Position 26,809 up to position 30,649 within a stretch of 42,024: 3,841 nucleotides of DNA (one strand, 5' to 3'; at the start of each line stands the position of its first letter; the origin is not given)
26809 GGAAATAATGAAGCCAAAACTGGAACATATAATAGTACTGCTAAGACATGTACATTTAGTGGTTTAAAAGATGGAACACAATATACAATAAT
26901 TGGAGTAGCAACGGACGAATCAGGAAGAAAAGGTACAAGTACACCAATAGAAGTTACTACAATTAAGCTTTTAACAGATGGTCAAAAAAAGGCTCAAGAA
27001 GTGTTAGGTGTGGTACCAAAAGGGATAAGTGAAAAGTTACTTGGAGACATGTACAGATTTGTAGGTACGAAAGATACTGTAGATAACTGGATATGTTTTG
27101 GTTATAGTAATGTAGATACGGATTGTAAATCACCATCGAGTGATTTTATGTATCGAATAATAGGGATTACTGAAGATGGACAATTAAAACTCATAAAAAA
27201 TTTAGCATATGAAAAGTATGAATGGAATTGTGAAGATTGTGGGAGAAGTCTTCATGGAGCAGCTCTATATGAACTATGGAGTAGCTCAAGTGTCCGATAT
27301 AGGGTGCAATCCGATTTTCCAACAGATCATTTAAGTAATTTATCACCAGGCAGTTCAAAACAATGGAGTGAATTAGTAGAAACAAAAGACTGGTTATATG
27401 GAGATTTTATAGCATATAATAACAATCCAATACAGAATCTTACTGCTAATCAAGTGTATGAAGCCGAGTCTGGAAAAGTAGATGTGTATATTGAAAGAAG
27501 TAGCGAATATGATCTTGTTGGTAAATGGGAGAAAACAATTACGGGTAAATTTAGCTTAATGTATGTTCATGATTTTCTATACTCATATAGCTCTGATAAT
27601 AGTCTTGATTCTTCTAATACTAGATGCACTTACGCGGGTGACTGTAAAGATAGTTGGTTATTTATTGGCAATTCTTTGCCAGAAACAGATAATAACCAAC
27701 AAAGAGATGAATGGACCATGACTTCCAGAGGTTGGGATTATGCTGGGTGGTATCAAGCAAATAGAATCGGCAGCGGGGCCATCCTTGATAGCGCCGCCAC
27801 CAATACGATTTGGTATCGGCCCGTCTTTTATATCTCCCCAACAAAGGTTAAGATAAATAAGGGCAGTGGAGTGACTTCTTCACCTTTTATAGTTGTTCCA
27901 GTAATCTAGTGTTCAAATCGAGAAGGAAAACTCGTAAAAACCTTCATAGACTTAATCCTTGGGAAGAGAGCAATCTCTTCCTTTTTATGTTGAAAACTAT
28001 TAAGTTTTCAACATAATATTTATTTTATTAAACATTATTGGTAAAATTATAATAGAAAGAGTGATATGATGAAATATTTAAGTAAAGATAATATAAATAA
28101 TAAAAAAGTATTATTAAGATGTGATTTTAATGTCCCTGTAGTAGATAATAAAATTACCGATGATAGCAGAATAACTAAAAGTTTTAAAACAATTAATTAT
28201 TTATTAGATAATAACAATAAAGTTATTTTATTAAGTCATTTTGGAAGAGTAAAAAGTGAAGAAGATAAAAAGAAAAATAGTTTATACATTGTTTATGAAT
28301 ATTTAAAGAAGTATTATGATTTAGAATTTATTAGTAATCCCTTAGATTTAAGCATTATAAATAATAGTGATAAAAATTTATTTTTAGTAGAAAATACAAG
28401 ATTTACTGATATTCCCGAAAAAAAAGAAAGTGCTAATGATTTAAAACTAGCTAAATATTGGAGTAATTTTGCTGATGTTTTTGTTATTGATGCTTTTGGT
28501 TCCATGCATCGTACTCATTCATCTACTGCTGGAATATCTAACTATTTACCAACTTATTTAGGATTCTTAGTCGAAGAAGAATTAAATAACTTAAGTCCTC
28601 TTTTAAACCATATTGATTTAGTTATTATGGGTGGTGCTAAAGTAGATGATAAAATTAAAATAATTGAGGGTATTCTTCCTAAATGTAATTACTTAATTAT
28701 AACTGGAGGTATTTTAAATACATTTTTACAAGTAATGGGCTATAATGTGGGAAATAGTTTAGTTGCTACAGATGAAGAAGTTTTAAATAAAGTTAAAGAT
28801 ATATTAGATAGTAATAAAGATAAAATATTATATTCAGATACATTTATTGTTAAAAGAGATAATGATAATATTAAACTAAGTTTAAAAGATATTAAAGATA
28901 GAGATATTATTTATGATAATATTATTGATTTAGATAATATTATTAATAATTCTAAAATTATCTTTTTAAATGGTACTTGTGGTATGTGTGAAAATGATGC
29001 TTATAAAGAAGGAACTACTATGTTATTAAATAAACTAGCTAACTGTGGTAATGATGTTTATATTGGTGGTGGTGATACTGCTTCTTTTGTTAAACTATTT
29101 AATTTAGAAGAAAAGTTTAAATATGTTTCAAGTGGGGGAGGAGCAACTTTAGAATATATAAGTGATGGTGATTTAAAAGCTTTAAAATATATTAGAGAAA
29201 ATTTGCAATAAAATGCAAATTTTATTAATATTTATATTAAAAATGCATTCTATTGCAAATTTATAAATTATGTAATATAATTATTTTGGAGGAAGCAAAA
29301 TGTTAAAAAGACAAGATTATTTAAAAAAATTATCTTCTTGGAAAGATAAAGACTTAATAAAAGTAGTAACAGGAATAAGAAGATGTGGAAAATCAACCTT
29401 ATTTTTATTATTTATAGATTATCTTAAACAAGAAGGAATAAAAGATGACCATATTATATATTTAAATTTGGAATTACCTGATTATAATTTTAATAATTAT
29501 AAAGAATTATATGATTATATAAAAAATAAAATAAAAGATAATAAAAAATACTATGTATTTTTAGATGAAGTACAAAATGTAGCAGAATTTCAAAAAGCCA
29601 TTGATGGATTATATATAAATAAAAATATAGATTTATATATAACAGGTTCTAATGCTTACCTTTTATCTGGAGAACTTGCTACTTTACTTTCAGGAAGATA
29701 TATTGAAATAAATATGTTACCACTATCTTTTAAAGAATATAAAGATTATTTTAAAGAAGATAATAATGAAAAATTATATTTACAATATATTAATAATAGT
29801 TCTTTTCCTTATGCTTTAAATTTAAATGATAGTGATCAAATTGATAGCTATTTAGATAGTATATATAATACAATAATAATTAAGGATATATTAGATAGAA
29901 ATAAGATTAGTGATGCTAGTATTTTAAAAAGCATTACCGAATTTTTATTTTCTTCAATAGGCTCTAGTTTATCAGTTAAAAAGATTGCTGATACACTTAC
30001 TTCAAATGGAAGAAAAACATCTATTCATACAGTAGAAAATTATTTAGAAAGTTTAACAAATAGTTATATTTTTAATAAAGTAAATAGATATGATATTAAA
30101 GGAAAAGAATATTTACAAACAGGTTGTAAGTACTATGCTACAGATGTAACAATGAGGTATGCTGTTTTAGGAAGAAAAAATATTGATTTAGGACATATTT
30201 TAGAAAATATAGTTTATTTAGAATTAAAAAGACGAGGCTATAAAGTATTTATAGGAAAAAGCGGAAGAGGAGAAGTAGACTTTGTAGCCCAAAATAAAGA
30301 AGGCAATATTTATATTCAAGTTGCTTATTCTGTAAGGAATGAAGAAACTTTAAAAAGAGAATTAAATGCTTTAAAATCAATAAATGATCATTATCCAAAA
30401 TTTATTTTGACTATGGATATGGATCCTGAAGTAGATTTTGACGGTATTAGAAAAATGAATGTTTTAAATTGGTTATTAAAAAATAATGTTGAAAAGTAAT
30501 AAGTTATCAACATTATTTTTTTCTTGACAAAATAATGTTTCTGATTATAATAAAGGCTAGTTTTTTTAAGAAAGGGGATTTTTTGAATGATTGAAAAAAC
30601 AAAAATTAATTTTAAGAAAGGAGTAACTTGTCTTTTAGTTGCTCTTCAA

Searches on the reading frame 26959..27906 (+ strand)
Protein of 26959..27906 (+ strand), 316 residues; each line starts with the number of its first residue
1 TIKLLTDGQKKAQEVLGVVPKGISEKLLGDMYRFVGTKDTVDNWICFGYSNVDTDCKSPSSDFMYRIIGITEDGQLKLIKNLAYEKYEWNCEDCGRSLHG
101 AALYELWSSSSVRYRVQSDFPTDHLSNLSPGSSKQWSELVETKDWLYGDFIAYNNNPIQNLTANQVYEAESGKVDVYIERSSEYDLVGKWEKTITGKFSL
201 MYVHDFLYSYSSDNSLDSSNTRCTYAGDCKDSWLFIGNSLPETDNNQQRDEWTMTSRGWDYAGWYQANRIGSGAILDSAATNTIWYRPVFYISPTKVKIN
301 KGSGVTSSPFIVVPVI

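Call 34: find_homologous_proteins(query=window:26959-27906:+, max_evalue=0.001)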
Query window:26959-27906:+ (316 aa): 56 proteins with E <= 0.001 among 496 candidates.
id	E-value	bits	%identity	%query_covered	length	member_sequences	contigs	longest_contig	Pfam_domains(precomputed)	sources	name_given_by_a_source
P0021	8.4e-32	129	37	94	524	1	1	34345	-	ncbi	-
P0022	4.7e-26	110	33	97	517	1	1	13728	-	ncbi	-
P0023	5.1e-24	103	31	93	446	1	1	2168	-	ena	-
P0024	2.6e-23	101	31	93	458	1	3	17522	-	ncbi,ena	-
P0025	5.6e-23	100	32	93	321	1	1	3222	-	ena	-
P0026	8.5e-22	96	32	92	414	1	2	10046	-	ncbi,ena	-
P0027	1.4e-18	85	28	91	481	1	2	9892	-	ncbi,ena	-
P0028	1.7e-18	85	29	96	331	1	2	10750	-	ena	-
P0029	1.4e-17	82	28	92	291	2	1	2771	-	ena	-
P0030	3.5e-17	81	30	93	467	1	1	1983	PF07495.20,PF00041.28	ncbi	-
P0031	3.8e-17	81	30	95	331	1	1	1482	-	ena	-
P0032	5.5e-17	80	30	93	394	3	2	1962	-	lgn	-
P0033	9.2e-17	79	34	91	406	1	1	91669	-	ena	-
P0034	1.0e-16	79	30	99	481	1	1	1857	-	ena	-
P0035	6.4e-16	77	29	92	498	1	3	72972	-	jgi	-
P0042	5.8e-13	67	27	97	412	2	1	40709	-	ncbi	-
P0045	2.3e-12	65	32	91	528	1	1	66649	-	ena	-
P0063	1.1e-7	50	27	97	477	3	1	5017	PF19789.7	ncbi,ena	-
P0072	1.0e-5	43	27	89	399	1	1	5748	PF19789.7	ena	-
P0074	1.6e-5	43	26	90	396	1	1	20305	PF19789.7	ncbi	-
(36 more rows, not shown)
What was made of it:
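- On DUF6273 (PF19789) / C-type-lectin-like fold (tip B): Some distant homologs carry a precomputed PF19789 annotation (call 34).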

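Call 38: search_protein_families(library=pfam, alignment_id=A4, max_evalue=1)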
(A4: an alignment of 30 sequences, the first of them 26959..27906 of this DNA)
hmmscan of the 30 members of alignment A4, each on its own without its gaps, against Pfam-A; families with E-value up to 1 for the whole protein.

A. member 1, window:26959-27906:+ (316 aa): 0 families

B. families by the number of members that match (of 30 scanned): 7 families
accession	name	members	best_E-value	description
PF19789.6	DUF6273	7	2.1e-06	Domain of unknown function (DUF6273)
PF06433.17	Me-amine-dh_H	1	0.0002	Methylamine dehydrogenase heavy chain (MADH)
PF05575.17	V_cholerae_RfbT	1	0.009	Vibrio cholerae RfbT protein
PF15600.11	Imm64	1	0.034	Immunity protein 64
PF05990.18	DUF900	1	0.21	Alpha/beta hydrolase of unknown function (DUF900)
PF06486.16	DUF1093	1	0.28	Protein of unknown function (DUF1093)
PF11583.14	AurF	1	0.42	P-aminobenzoate N-oxygenase AurF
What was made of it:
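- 25714..27909 (+): Module B surface protein, 731 aa. Same anchor, head, two Ig-like repeats and FN3-like domain as A, to about aa 415. Tip aa 416-731 (26959-27906) is an enlarged C-type-lectin-like, DUF6273-type domain. DUF6273 matches 7 of 30 paralogous tips (call 38).
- On DUF6273 (PF19789) / C-type-lectin-like fold (tip B): Seven of 30 paralogous tips hit, best E = 2.1e-6 (call 38).
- The window's own tip B does not reach any Pfam model (call 38).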

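Call 39: search_solved_structures(query=A4, max_evalue=10)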
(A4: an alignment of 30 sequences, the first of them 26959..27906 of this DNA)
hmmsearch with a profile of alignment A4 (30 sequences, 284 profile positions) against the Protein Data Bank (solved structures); distinct sequences matched with E-value up to 10: 1.
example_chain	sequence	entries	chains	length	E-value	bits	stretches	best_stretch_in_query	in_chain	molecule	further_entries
2p8v_A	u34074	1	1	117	0.58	12.7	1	74-125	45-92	Homer protein homolog 3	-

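Call 44: predict_structure(alignment_id=A5)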
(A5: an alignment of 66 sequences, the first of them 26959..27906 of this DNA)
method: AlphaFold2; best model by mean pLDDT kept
length: 316 residues; sequences in the alignment: 66
mean_pLDDT: 90.5   pTM: 0.91
mean pLDDT of the five models: 90.5, 90.2, 89.2, 88.9, 87.3
residues with pLDDT >= 90: 233; 70-90: 60; 50-70: 19; < 50: 4
segments of 3 or more residues with pLDDT < 50: 96-99
pLDDT, mean of each block of 10 residues (from residue 1): 85 97 98 97 95 93 96 98 92 57 69 92 82 86 96 92 98 91 83 96 98 93 92 93 71 92 89 94 96 96 97 93
secondary structure, 60 per line:
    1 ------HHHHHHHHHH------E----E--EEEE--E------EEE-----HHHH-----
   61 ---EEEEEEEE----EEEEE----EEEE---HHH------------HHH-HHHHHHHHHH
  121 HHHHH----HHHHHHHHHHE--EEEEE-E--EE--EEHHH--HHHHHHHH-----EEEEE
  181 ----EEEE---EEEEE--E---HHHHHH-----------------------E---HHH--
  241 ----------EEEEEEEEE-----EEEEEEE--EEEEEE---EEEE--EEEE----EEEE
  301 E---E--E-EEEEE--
elements in order: H7-16 E31-34 E44-46 H52-55 E64-71 E76-80 E85-88 H111-125 H130-139 E143-147 H163-170 E176-180 E185-188 E192-196 H203-208 E251-259 E265-271 E274-279 E283-286 E289-292 E297-301 E310-314
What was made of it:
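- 25714..27909 (+): The AlphaFold2 tip model has pLDDT 90.5 and pTM 0.91 (call 44).
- On DUF6273 (PF19789) / C-type-lectin-like fold (tip B): Model pLDDT 90.5 (call 44).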

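Call 48: fold_search(model_id=the predicted structure, library=pdb)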
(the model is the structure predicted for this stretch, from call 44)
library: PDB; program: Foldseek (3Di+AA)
matches with E <= 10: 85; with E <= 0.001: 1
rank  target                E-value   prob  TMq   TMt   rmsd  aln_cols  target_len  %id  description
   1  9qa6                  2.9e-06  1.00  0.48  0.20   6.6       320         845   15  Cryo-EM structure of Thomasclavelia ramosa IgA peptidase (IgAse) active site mutant (S32-N876) (released 2025-06-25)
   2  8q4e_A                3.6e-01  0.41  0.10  0.23   4.0        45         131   20  Structure of Legionella pneumophila Lcl C-terminal domain (released 2023-12-27)
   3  3vpp_B                5.2e-01  0.30  0.15  0.33   4.8        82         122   17  Crystal Structure of the Human CLEC9A C-type Lectin-Like Domain (released 2012-04-25)
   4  3vpp_A                7.5e-01  0.20  0.13  0.29   4.8        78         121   17  Crystal Structure of the Human CLEC9A C-type Lectin-Like Domain (released 2012-04-25)
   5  4qkg                  1.3e+00  0.15  0.11  0.29   4.3        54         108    7  Monomeric form of human LLT1, a ligand for NKR-P1 (released 2015-03-11)
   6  7u4h_A                1.4e+00  0.01  0.11  0.07  19.8       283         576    8  Crystal Structure of Penicillin-binding protein 1A (Pbp1a) from Chlamydia trachomatis (released 2022-03-09)
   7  1v4l_B                1.6e+00  0.25  0.13  0.31   3.3        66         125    9  Crystal structure of a platelet agglutination factor isolated from the venom of Taiwan habu (Trimeresurus mucrosquamat (released 2003-12-02)
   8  6xfq_B                2.0e+00  0.14  0.11  0.28   5.7        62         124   11  Structure of a novel antithrombotic agent Agkisacucetin in complex with the platelet glycoprotein Ib receptor (released 2021-06-23)
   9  3vlg                  2.7e+00  0.10  0.14  0.32   7.5        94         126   10  Crystal structure of the W150A mutant LOX-1 CTLD showing impaired OxLDL binding (released 2012-04-18)
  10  2p6y                  2.7e+00  0.01  0.07  0.14  10.1        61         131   18  X-ray structure of the protein Q9KM02_VIBCH from Vibrio cholerae at the resolution 1.63 A. Northeast Structural Genomics (released 2007-06-05)
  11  3zkd_D                2.9e+00  0.01  0.05  0.05   8.2        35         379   17  CRYSTAL STRUCTURE OF THE ATPASE REGION OF Mycobacterium tuberculosis GyrB WITH AMPPNP (released 2013-09-18)
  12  7u4h_B                3.1e+00  0.01  0.10  0.07  21.4       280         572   10  Crystal Structure of Penicillin-binding protein 1A (Pbp1a) from Chlamydia trachomatis (released 2022-03-09)
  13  1yxj_A                3.3e+00  0.13  0.12  0.27   7.1        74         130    9  Crystal structure of human lectin-like oxidized low-density lipoprotein receptor 1 (LOX-1) at low pH (released 2005-06-14)
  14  6gav_B                3.3e+00  0.01  0.06  0.02   8.8        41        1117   15  Extremely 'open' clamp structure of DNA gyrase: role of the Corynebacteriales GyrB specific insert (released 2019-02-20)
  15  3c8j_A                3.5e+00  0.02  0.10  0.21   7.4        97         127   11  The crystal structure of natural killer cell receptor Ly49C (released 2008-04-15)
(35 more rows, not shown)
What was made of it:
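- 25714..27909 (+): The top Foldseek hit is 9qa6, T. ramosa IgA peptidase (E = 2.9e-6), followed by C-type lectin domains (call 48).
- On DUF6273 (PF19789) / C-type-lectin-like fold (tip B): C-type lectin domains follow with weak scores (call 48).
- pLDDT 90.5; Foldseek hit to 9qa6 at E = 2.9e-6 (calls 44, 48).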

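Call 71: find_encoding_contigs(protein=P0033, flank=5000, max_places=2)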
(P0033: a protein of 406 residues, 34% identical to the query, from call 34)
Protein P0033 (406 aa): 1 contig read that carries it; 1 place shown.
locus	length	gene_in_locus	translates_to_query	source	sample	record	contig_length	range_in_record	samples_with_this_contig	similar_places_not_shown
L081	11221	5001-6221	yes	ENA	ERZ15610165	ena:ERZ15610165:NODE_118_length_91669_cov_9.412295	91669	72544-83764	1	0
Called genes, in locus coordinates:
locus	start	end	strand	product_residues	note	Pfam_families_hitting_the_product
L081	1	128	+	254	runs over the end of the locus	PF00753:Lactamase_B, PF23023:Anti-Pycsar_Apyc1, PF13483:Lactamase_B_3 (weak), PF16661:Lactamase_B_6 (faint), PF12706:Lactamase_B_2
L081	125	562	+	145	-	PF02590:SPOUT_MTase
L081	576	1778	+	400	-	-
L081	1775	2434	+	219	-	PF03167:UDG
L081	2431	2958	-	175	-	PF04011:LemA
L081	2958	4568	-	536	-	PF01943:Polysacc_synt, PF03023:MurJ, PF01554:MatE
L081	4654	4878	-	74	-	PF12844:HTH_19 (weak), PF13560:HTH_31 (weak), PF01381:HTH_3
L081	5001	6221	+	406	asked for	-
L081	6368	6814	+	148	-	-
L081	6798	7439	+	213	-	PF04085:MreC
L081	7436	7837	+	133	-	-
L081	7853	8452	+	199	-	PF01551:Peptidase_M23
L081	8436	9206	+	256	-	PF02163:Peptidase_M50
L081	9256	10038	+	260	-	-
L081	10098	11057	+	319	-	PF11899:DUF3419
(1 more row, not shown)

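Call 72: find_encoding_contigs(protein=P0042, flank=5000, max_places=2)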
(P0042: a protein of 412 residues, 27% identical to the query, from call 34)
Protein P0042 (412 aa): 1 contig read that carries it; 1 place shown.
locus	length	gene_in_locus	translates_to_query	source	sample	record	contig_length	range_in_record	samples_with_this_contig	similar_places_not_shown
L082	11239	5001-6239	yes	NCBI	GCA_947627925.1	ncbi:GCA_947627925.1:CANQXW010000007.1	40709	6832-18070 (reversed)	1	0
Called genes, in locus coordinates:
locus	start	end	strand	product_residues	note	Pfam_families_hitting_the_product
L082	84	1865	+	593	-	PF00664:ABC_membrane, PF02463:SMC_N (faint), PF00005:ABC_tran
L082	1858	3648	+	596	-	PF00664:ABC_membrane, PF00005:ABC_tran, PF02463:SMC_N (weak)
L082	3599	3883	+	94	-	-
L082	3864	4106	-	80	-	PF12844:HTH_19, PF13560:HTH_31 (weak), PF01381:HTH_3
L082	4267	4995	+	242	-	-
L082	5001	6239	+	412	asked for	-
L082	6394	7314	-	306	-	PF04055:Radical_SAM, PF16199:Radical_SAM_C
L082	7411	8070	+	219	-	PF08032:SpoU_sub_bind, PF00588:SpoU_methylase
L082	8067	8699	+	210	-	PF08281:Sigma70_r4_2 (faint), PF00196:GerE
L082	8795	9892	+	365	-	-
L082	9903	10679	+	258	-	-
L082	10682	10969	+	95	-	-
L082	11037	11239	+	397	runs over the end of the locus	PF01183:Glyco_hydro_25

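Call 73: find_encoding_contigs(protein=P0021, flank=5000, max_places=2)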
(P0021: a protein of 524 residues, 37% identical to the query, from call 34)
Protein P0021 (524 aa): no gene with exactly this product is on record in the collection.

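Call 107: find_encoding_contigs(protein=P0024, flank=2500, max_places=1)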
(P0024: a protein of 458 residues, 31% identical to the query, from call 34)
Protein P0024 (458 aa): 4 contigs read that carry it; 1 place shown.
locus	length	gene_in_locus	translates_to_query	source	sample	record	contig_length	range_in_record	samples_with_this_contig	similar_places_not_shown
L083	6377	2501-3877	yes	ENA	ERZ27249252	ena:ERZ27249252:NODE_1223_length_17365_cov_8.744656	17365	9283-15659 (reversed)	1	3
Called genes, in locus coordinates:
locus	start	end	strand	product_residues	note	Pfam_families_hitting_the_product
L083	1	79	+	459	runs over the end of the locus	PF28494:GlyRS_ins_1 (weak), PF00587:tRNA-synt_2b, PF03129:HGTP_anticodon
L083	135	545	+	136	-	PF04472:SepF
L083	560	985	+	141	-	PF05103:DivIVA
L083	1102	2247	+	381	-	PF12323:HTH_OrfB_IS605, PF01385:OrfB_IS605, PF07282:Cas12f1-like_TNB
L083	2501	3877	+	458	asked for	-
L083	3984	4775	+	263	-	PF01148:CTP_transf_1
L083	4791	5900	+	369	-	PF02163:Peptidase_M50, PF00595:PDZ, PF13180:PDZ_2, PF17820:PDZ_6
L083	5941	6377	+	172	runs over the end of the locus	PF01812:5-FTHF_cyc-lig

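Call 108: find_encoding_contigs(protein=P0035, flank=2500, max_places=1)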
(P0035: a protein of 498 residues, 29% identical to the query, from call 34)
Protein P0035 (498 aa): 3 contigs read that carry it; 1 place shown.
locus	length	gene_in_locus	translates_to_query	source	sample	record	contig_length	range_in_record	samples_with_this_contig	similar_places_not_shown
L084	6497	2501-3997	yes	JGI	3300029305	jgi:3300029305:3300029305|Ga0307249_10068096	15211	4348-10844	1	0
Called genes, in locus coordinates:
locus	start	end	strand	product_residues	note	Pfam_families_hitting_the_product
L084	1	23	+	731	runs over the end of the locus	PF00884:Sulfatase, PF01663:Phosphodiest (weak)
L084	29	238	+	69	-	-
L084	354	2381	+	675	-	PF01751:Toprim, PF01131:Topoisom_bac, PF01396:Zn_ribbon_Top1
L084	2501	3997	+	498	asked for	-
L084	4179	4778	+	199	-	-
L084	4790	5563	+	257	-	-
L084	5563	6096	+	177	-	PF01765:RRF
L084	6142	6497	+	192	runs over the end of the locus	PF03009:GDPD (faint)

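Call 109: find_encoding_contigs(protein=P0045, flank=2500, max_places=1)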
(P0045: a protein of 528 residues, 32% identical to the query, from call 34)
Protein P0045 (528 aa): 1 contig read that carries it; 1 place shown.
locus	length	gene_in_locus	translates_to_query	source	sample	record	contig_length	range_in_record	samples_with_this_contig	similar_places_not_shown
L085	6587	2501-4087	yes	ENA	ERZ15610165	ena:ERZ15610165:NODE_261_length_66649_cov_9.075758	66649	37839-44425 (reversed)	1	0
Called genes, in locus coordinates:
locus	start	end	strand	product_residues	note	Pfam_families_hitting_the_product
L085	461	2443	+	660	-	-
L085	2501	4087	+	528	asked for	-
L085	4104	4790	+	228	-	-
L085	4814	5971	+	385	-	-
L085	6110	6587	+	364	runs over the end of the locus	PF00933:Glyco_hydro_3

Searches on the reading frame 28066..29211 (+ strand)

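Call 36: search_protein_families(library=ncbifam, proteins=[window:28066-29211:+], max_evalue=0.00001)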
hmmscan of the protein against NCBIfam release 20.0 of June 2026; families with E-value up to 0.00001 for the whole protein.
window:28066-29211:+ (381 aa): 1 family
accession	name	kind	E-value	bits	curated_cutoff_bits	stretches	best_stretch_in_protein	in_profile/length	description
NF010569.0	PRK13962.1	equivalog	2.2e-77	260.7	883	1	4-376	5-391/645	bifunctional phosphoglycerate kinase/triosephosphate isomerase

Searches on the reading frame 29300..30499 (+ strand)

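Call 36: search_protein_families(library=ncbifam, proteins=[window:29300-30499:+], max_evalue=0.00001)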
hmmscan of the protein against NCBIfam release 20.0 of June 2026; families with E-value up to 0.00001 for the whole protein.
window:29300-30499:+ (399 aa): 0 families

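Call 90: search_protein_families(library=pfam, proteins=[window:29300-30499:+], max_evalue=0.00001)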
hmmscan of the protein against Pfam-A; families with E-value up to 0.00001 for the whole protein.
window:29300-30499:+ (399 aa): 3 families
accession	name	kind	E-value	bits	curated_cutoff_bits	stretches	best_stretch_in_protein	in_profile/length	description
PF13173.12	AAA_14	-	1.6e-35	122.4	27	1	19-147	3-128/129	AAA domain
PF13635.12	DUF4143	-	4e-18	66.1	28.1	1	195-343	2-159/160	Domain of unknown function (DUF4143)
PF01637.24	ATPase_2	-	8.7e-06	26.1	33.2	0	4-114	4-98/225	ATPase domain predominantly from Archaea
